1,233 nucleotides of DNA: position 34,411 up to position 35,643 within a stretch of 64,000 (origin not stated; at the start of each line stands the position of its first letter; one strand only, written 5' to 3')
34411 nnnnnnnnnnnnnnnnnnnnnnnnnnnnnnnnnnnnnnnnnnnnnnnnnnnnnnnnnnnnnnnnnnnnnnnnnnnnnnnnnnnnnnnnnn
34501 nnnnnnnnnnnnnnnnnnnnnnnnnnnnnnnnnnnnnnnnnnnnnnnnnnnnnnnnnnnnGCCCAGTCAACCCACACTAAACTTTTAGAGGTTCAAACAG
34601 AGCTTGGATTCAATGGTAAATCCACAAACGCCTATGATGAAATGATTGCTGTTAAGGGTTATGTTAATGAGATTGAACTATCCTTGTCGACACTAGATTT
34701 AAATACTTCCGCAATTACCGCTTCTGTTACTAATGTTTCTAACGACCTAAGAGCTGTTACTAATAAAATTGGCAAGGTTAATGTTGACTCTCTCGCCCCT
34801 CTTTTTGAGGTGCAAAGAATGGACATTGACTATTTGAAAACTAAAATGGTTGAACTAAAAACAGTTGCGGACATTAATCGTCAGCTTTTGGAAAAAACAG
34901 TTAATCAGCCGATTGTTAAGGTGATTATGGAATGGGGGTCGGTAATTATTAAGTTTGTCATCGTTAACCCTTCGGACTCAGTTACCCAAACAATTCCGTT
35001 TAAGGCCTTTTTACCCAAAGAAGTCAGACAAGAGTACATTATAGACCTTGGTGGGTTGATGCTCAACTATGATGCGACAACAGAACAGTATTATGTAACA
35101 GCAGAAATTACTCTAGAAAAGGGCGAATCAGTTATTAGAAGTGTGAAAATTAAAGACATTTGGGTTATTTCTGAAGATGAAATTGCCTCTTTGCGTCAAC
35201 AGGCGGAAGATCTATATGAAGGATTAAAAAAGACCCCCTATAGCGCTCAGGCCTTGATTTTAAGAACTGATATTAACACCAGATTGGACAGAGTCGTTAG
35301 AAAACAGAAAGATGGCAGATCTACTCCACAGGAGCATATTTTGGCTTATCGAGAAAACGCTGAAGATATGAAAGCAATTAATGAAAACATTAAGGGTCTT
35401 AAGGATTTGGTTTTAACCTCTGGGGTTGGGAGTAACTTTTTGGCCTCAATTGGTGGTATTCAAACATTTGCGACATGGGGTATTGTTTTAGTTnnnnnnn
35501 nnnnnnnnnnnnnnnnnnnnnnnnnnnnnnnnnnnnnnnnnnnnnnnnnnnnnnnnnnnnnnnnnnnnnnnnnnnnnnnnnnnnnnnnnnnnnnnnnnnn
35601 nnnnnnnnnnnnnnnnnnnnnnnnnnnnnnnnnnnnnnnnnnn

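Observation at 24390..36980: ~13 kb accessory block: one giant (~3,800-4,000 aa) multidomain surface protein gene next to a tRNA cluster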

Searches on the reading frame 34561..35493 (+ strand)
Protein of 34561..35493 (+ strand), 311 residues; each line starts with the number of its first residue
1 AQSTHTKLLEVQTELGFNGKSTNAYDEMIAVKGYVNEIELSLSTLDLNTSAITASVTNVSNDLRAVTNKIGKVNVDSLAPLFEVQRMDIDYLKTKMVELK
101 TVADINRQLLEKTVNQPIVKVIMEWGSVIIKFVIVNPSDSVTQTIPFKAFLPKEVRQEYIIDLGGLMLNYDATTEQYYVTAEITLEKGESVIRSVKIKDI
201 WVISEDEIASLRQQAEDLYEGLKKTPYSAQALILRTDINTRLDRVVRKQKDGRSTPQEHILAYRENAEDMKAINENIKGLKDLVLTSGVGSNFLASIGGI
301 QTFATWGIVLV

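Call 120: search_solved_structures(query=A13, max_evalue=1)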
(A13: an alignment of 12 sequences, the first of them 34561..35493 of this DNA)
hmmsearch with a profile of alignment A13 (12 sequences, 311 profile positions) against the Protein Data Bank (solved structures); distinct sequences matched with E-value up to 1: 36.
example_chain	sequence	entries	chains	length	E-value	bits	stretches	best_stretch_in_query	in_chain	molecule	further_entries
6gaj_A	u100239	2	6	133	3.1e-05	26.5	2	17-84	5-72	Outer capsid protein sigma-1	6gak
6gao_A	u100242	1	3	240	5.5e-05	25.7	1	17-102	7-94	Outer capsid protein sigma-1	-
8a3k_UNK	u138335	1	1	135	0.0013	21.1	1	26-78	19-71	sc-apCC-4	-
7zr2_A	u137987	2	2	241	0.0017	20.8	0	17-74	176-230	Spike protein S2',Chimeric protein mimic of SARS-CoV-2 Spike HR1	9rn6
7o97_A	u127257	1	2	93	0.0021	20.4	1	17-74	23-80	hypothetical protein UY81_C0065G0003 from Candidatus Giovannonibacteria bacterium converte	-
8v3w_B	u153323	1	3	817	0.0024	20.3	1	10-96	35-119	Tape measure protein (CD1366)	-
7wxz_A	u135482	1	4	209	0.0037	19.7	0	29-75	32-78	Spike protein S2'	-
4c46_A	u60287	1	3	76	0.0044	19.4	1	9-74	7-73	GENERAL CONTROL PROTEIN GCN4, GENERAL CONTROL PROTEIN GCN4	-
2yo3_A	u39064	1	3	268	0.014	17.7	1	5-68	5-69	GENERAL CONTROL PROTEIN GCN4, PUTATIVE INNER MEMBRANE PROTEIN, GENERAL CONTROL PROTEIN GCN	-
6gap_A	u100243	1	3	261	0.016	17.6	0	11-75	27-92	Outer capsid protein sigma-1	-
2wpr_A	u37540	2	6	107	0.016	17.6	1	12-95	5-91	TRIMERIC AUTOTRANSPORTER ADHESIN FRAGMENT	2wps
6h9m_A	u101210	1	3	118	0.031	16.6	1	4-71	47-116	Coiled-coil domain-containing protein 90B, mitochondrial,General control protein GCN4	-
8qox_B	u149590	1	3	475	0.046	16.1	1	21-75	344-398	Conserved membrane protein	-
2yny_A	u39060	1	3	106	0.048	16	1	35-74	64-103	GENERAL CONTROL PROTEIN GCN4, PUTATIVE INNER MEMBRANE PROTEIN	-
6ys4_A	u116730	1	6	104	0.07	15.5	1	4-83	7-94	Spindle assembly abnormal protein 6 homolog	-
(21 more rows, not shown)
